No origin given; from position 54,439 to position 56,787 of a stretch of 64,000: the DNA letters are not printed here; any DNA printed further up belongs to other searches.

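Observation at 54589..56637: Short, divergent glycyl radical enzyme embedded in a glycan-utilisation operon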

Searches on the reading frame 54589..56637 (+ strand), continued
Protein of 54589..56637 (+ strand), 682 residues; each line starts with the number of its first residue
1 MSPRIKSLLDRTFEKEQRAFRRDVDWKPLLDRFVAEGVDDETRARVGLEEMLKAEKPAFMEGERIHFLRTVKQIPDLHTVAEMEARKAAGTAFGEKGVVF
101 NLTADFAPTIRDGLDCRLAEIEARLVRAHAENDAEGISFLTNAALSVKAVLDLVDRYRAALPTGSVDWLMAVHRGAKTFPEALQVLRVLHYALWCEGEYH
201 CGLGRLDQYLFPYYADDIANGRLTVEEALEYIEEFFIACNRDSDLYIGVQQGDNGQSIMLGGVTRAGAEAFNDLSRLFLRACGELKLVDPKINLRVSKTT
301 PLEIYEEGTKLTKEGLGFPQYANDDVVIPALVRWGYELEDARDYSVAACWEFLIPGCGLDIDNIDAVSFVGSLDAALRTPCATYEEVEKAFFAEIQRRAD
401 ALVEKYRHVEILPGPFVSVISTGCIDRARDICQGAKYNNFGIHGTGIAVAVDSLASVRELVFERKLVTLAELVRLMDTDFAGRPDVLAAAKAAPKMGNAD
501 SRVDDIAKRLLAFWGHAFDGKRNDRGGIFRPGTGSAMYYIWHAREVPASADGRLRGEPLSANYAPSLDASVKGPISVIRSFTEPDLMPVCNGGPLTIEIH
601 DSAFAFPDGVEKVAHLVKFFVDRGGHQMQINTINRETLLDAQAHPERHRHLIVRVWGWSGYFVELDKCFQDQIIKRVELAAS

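Call 85: search_protein_families(library=pfam, proteins=[L072:5166-6377:+, L072:6380-7531:+, L072:7533-8897:+, L072:3315-4328:+, L064:12930-15035:+, L064:8502-9431:+, L064:5265-6452:+, L045:16177-18042:+, L045:18044-19642:+, L077:2086-3375:+], max_evalue=0.0001)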
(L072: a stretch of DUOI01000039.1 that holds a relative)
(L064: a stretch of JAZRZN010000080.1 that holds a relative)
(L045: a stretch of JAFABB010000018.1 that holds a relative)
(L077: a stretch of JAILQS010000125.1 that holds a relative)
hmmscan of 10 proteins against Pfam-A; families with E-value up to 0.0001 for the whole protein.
L072:5166-6377:+ (403 aa): 3 families
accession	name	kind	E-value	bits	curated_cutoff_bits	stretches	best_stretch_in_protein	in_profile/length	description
PF08240.17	ADH_N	-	7.1e-19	68.4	23.5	1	48-174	2-102/104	Alcohol dehydrogenase GroES-like domain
PF00107.32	ADH_zinc_N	-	1.8e-12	47.8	31.8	1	215-347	2-121/129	Zinc-binding dehydrogenase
PF13602.12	ADH_zinc_N_2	-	2.2e-06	29.1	27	1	248-387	1-122/134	Zinc-binding dehydrogenase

L072:6380-7531:+ (383 aa): 2 families
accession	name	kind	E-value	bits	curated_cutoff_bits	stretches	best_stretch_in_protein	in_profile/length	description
PF13411.12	MerR_1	-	9.1e-23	80.6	21.6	1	12-80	2-68/69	MerR HTH family regulatory protein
PF00376.29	MerR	-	8e-12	45.2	28.2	1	12-49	1-38/38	MerR family regulatory protein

L072:7533-8897:+ (454 aa): 2 families
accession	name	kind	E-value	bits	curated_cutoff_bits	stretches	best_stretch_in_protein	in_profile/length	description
PF00171.27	Aldedh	-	3.4e-94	316.5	23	1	3-425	31-461/461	Aldehyde dehydrogenase family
PF05893.19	LuxC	-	8.8e-07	28.6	21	1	96-267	81-259/401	Acyl-CoA reductase (LuxC)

L072:3315-4328:+ (337 aa): 2 families
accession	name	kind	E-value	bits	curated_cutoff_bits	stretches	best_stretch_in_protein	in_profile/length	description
PF02779.29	Transket_pyr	-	4.1e-39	134.5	27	1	17-177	3-169/174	Transketolase, pyrimidine binding domain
PF02780.25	Transketolase_C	-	4e-28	98.2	25.9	1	194-316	1-124/124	Transketolase, C-terminal domain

L064:12930-15035:+ (701 aa): 3 families
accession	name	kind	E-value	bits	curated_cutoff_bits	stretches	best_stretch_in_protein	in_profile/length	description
PF05691.18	Raffinose_syn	-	1.6e-52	178.8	20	1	118-575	74-586/750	Raffinose synthase or seed imbibition protein Sip1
PF02065.24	Melibiase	-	3.4e-06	26.7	27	1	239-347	47-143/347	Melibiase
PF01055.32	Glyco_hydro_31_2nd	-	4e-06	26.8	23.5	1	246-497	19-245/328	Glycosyl hydrolases family 31 TIM-barrel domain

L064:8502-9431:+ (309 aa): 2 families
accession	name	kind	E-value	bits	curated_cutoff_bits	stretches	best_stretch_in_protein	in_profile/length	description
PF00480.26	ROK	-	7.1e-76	256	22.9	1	3-307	1-290/294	ROK family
PF01869.26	BcrAD_BadFG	-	8.6e-08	32.5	31.5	0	4-81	1-80/271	BadF/BadG/BcrA/BcrD ATPase family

L064:5265-6452:+ (395 aa): 2 families
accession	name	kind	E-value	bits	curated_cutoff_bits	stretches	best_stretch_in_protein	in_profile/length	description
PF01545.26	Cation_efflux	-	3.3e-45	154.7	26.6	1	32-226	3-198/198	Cation efflux family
PF16916.11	ZT_dimer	-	1e-17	64.3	26.7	1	230-306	1-77/78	Dimerisation domain of Zinc Transporter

L045:16177-18042:+ (621 aa): 5 families
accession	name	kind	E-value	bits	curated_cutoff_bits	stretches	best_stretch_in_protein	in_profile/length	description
PF06580.19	His_kinase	-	1.5e-28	99.3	25.2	1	414-491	1-79/81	Histidine kinase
PF02743.24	dCache_1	-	1.2e-14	54.9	45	1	81-312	12-239/240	Cache domain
PF02518.31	HATPase_c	-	2.2e-10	41.4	26.4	1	512-620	5-110/111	Histidine kinase-, DNA gyrase B-, and HSP90-like ATPase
PF00672.30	HAMP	-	1.3e-09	38.6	25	1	348-398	2-52/53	HAMP domain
PF17201.10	Cache_3-Cache_2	-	3.4e-05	23.7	27.7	1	238-326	195-296/299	Cache 3/Cache 2 fusion domain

L045:18044-19642:+ (532 aa): 4 families
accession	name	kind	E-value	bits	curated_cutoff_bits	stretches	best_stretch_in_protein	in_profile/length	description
PF00072.30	Response_reg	-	1.7e-24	86.6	30.2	1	5-116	1-109/111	Response regulator receiver domain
PF12833.13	HTH_18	-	1.9e-21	76.5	33.6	1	454-531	2-79/80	Helix-turn-helix domain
PF00165.29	HTH_AraC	-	1.6e-20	73.1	26.6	2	439-480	1-41/42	Bacterial regulatory helix-turn-helix proteins, AraC family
PF17853.6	GGDEF_2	-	1.3e-08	35.5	24.5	1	165-291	7-114/116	GGDEF-like domain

L077:2086-3375:+ (429 aa): 0 families
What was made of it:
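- One locus (L072) has an aldehyde dehydrogenase and an alcohol dehydrogenase upstream (call 85).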

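Call 93: search_protein_families(library=ncbifam, proteins=[L049:3840-5273:+, L079:7480-8985:+, L049:5288-6256:+, L079:14013-14999:+, L049:6277-7773:+, L059:14393-15901:+, L072:7533-8897:+, L064:8502-9431:+, L047:4618-5796:+, L059:451-1851:+], max_evalue=1e-10)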
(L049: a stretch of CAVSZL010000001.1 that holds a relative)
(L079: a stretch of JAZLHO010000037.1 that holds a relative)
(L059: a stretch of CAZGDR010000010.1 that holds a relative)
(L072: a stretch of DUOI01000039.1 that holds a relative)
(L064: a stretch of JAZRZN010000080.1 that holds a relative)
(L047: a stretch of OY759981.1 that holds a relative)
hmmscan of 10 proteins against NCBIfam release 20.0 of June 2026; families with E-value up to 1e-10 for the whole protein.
L049:3840-5273:+ (477 aa): 1 family
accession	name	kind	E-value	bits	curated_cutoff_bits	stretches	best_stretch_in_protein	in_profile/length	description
NF048012.1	SlpQosIsomSftI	equivalog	2.5e-43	148.4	700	1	7-419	4-399/443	sulfoquinovose isomerase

L079:7480-8985:+ (501 aa): 1 family
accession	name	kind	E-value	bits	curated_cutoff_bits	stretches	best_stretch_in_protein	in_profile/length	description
NF048012.1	SlpQosIsomSftI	equivalog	3.1e-19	69.1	700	1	151-478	133-437/443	sulfoquinovose isomerase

L049:5288-6256:+ (322 aa): 9 families
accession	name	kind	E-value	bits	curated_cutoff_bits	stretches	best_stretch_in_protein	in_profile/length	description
NF041368.1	Fbpase2_Halo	equivalog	2.1e-19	69.7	500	1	77-288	64-278/333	class II fructose-bisphosphate aldolase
TIGR00167.1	cbbA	subfamily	8.2e-16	58.2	215.6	1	96-305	70-273/290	ketose-bisphosphate aldolase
NF006042.0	PRK08185.1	subfamily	6.6e-15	55.2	405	1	103-309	73-271/287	hypothetical protein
TIGR01859.1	fruc_bis_ald_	equivalog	3.4e-14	53.2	343.05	1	100-314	72-274/282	class II fructose-1,6-bisphosphate aldolase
NF005943.0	PRK07998.1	equivalog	1.6e-13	50.8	364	1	103-313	75-275/283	class II aldolase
NF009374.0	PRK12737.1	subfamily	8e-13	48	383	1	101-265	73-235/284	tagatose-bisphosphate aldolase subunit GatY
NF009497.0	PRK12857.1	equivalog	2e-12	47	423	1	103-284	75-254/284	class II fructose-1,6-bisphosphate aldolase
NF005284.0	PRK06801.1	equivalog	5.5e-12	45.6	406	1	128-310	98-273/286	ketose 1,6-bisphosphate aldolase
NF006626.0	PRK09195.1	subfamily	1.3e-11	44.1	384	1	101-266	73-236/284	tagatose-bisphosphate aldolase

L079:14013-14999:+ (328 aa): 20 families
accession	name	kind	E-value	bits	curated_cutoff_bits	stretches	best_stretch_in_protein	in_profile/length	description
TIGR01859.1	fruc_bis_ald_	equivalog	5e-48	164.2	343.05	1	29-294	2-243/282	class II fructose-1,6-bisphosphate aldolase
TIGR00167.1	cbbA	subfamily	2.8e-46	158.2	215.6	1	29-293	4-250/290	ketose-bisphosphate aldolase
NF005943.0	PRK07998.1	equivalog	2.9e-41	141.8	364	1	32-288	7-236/283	class II aldolase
NF005284.0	PRK06801.1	equivalog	3.5e-40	138.2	406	1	31-295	6-247/286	ketose 1,6-bisphosphate aldolase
NF009497.0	PRK12857.1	equivalog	6.3e-40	137.2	423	1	30-292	5-243/284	class II fructose-1,6-bisphosphate aldolase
NF009374.0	PRK12737.1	subfamily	9.6e-40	136.4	383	1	27-293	2-244/284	tagatose-bisphosphate aldolase subunit GatY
NF006042.0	PRK08185.1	subfamily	1.5e-39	136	405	1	29-315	3-268/287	hypothetical protein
NF006626.0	PRK09195.1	subfamily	4.8e-38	130.9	384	1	28-294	3-245/284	tagatose-bisphosphate aldolase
NF005288.0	PRK06806.1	equivalog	5e-37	127.6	396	1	28-286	3-235/281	class II fructose-bisphosphate aldolase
TIGR01858.1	tag_bisphos_ald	equivalog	7.5e-35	120.4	443.55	1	28-293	1-242/282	tagatose bisphosphate family class II aldolase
NF005590.0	PRK07315.1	equivalog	7.4e-29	101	443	1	28-292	3-243/293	class II fructose-bisphosphate aldolase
NF006376.0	PRK08610.1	equivalog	1.1e-27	97.5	527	1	30-287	5-239/286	class II fructose-bisphosphate aldolase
NF004493.0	PRK05835.1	equivalog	1.4e-27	96.8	558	1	29-267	3-220/307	class II fructose-bisphosphate aldolase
NF005481.0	PRK07084.1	equivalog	2e-27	96.3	511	1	28-270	12-239/324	class II fructose-bisphosphate aldolase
NF009375.0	PRK12738.1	equivalog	3.5e-24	85.5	542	1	28-292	3-243/286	tagatose-bisphosphate aldolase subunit KbaY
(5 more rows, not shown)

L049:6277-7773:+ (498 aa): 12 families
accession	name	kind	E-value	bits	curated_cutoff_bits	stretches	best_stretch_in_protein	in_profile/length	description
TIGR01312.1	XylB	equivalog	9.3e-68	228.9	380.25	1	4-491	1-480/481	xylulokinase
TIGR01311.1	glycerol_kin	equivalog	7.9e-51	172.9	590.35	1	4-489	4-488/496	glycerol kinase GlpK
NF000756.0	PRK00047.1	subfamily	2.4e-49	168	498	1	4-489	8-489/502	glycerol kinase GlpK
TIGR01314.1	gntK_FGGY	equivalog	2.1e-44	151.9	648.55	1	3-494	2-493/505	gluconokinase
NF008187.0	PRK10939.1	equivalog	2.4e-42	145.3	528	1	3-490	6-499/521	autoinducer-2 kinase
TIGR02628.1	fuculo_kin_coli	equivalog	3.5e-41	141.6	470.9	1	7-472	7-464/465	L-fuculokinase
NF011601.0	PRK15027.1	equivalog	1.1e-33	116.5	912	1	4-494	3-479/484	xylulokinase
TIGR01315.1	5C_CHO_kinase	subfamily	6.1e-25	87.9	408.7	1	3-197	2-207/541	FGGY family pentulose kinase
NF003154.0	PRK04123.1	equivalog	6.7e-22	77.9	428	1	120-493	149-536/554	ribulokinase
TIGR02627.1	rhamnulo_kin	equivalog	3e-17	62.3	527.95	1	7-263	4-256/454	rhamnulokinase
TIGR01234.1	L-ribulokinase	equivalog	1.9e-13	50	583.25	1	120-494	148-530/536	ribulokinase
NF007925.0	PRK10640.1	equivalog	3.5e-12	45.5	639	1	24-272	27-270/489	rhamnulokinase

L059:14393-15901:+ (502 aa): 12 families
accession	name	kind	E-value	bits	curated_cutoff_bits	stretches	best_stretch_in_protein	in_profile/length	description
TIGR01312.1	XylB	equivalog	1e-77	261.7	380.25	1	4-494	1-480/481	xylulokinase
TIGR01314.1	gntK_FGGY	equivalog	2.8e-52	177.9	648.55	1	3-490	2-486/505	gluconokinase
NF008187.0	PRK10939.1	equivalog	5.2e-50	170.5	528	1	3-492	6-498/521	autoinducer-2 kinase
TIGR02628.1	fuculo_kin_coli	equivalog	6.9e-43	147.3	470.9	1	73-470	69-459/465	L-fuculokinase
NF011601.0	PRK15027.1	equivalog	2e-42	145.2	912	1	4-496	3-478/484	xylulokinase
NF003154.0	PRK04123.1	equivalog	1.7e-36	126.1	428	1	4-497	7-537/554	ribulokinase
TIGR01311.1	glycerol_kin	equivalog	5.9e-35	120.5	590.35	1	4-485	4-482/496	glycerol kinase GlpK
TIGR01234.1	L-ribulokinase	equivalog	5e-30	104.8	583.25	1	109-496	131-529/536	ribulokinase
NF000756.0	PRK00047.1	subfamily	6.5e-30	103.9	498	1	4-483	8-481/502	glycerol kinase GlpK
TIGR01315.1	5C_CHO_kinase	subfamily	1.6e-20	73.4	408.7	1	3-490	2-527/541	FGGY family pentulose kinase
NF007925.0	PRK10640.1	equivalog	8e-19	67.4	639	1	40-227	47-227/489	rhamnulokinase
TIGR02627.1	rhamnulo_kin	equivalog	1.1e-18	67.1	527.95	1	39-250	40-239/454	rhamnulokinase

L072:7533-8897:+ (454 aa): 40 families (the best 25 are shown)
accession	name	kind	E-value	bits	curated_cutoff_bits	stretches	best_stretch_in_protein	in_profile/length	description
NF045701.1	BenzalDHMdlD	equivalog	1.2e-141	472.3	550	1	2-426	8-433/436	NAD(P)-dependent benzaldehyde dehydrogenase MdlD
NF006916.0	PRK09407.1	equivalog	3.1e-70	237.3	521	1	4-431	59-496/526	succinic semialdehyde dehydrogenase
NF010000.0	PRK13473.1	subfamily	4e-65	220.3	615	1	6-427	45-472/475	aminobutyraldehyde dehydrogenase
TIGR01780.1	SSADH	subfamily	2.8e-59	201.2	646.35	1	24-422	42-447/448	succinate-semialdehyde dehydrogenase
TIGR01804.1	BADH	equivalog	3.1e-58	197.4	668.6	1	4-423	39-467/467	betaine-aldehyde dehydrogenase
NF040648.1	lactal_redase_Meth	equivalog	1.6e-55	189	650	1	26-426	58-461/463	lactaldehyde dehydrogenase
TIGR04284.1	aldehy_Rv0768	hypoth_equivalog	4.5e-55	187.5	775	1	5-427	42-478/480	aldehyde dehydrogenase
NF007497.0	PRK10090.1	equivalog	5.2e-55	187.1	500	1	20-421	63-471/480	aldehyde dehydrogenase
NF009725.0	PRK13252.1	equivalog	5.2e-55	186.8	593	1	27-426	70-478/488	betaine-aldehyde dehydrogenase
NF045736.1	PaDhStyDRhodo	equivalog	2.5e-53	181.3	800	1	11-423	50-473/479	phenylacetaldehyde dehydrogenase StyD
NF052305.1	DioxValDhHalo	equivalog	5.4e-53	180.6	750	1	18-426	60-480/483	2,5-dioxovalerate dehydrogenase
NF002852.0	PRK03137.1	subfamily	3.1e-52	178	648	1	13-425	85-510/514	L-glutamate gamma-semialdehyde dehydrogenase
TIGR03216.1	OH_muco_semi_DH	equivalog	1.2e-50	172.5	693.25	1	10-426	46-478/481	2-hydroxymuconic semialdehyde dehydrogenase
TIGR02299.1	HpaE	equivalog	2.5e-49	168.2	638.35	1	14-426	51-475/488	5-carboxymethyl-2-hydroxymuconate semialdehyde dehydrogenase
NF045735.1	PaDhStyDPseudo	equivalog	2.5e-48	165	850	1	96-426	139-480/483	phenylacetaldehyde dehydrogenase StyD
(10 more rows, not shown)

L064:8502-9431:+ (309 aa): 13 families
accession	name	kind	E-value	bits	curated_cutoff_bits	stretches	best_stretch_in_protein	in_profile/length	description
TIGR00744.1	ROK_glcA_fam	subfamily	1.5e-80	270.8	260.35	1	4-307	1-307/318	ROK family glucokinase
NF003461.0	PRK05082.1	subfamily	3.4e-51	174.4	283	1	1-307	1-285/291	N-acetylmannosamine kinase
NF007108.0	PRK09557.1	equivalog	9.8e-45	153.1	443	1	2-307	2-299/303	fructokinase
NF047821.1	NactlManKinNanK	equivalog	1.9e-44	152.3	450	1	1-308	1-286/288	N-acetylmannosamine kinase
NF009835.0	PRK13310.1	equivalog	2.7e-42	145.1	380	1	4-307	3-299/303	N-acetylglucosamine kinase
NF007251.0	PRK09698.1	equivalog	2.5e-41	141.9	253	1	2-307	7-295/304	allose kinase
NF047937.1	TransRegNagC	equivalog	2.4e-40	139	650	1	2-306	80-382/399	DNA-binding transcriptional regulator NagC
NF049930.1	TransRegMlc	equivalog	5.5e-40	137.9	530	1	38-307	121-389/405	sugar metabolism global transcriptional regulator Mlc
NF045551.1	GK_Pyrobac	equivalog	4.8e-35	121.3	500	1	4-307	3-279/294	ATP-dependent glucokinase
NF042998.1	bglucokin_BglK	equivalog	3.4e-28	98.7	550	1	5-304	5-281/291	beta-glucoside kinase BglK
NF009836.0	PRK13311.1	equivalog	2.2e-20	73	551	1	4-228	3-234/256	N-acetyl-D-glucosamine kinase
NF045942.1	PolPhglucPhase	equivalog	2.1e-18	67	250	1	3-163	2-153/242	polyphosphate--glucose phosphotransferase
NF045550.1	FrctkaseScrK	equivalog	1.5e-15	57.5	400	1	6-279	8-254/293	fructokinase ScrK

L047:4618-5796:+ (392 aa): 0 families

L059:451-1851:+ (466 aa): 1 family
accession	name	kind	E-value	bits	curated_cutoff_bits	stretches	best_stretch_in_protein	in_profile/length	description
NF048012.1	SlpQosIsomSftI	equivalog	2e-24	86.1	700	1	120-452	109-431/443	sulfoquinovose isomerase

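Call 98: find_encoding_contigs(protein=P0156, flank=8000, max_places=2)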
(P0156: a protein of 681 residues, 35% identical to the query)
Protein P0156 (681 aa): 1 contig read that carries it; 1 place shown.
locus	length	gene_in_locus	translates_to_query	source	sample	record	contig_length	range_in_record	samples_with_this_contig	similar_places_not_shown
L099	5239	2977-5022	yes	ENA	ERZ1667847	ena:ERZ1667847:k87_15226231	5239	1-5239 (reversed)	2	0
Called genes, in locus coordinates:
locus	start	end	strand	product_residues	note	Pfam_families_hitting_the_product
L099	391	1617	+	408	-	PF01136:Peptidase_U32, PF16325:Peptidase_U32_C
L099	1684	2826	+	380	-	-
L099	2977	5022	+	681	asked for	PF02901:PFL-like, PF01228:Gly_radical (faint)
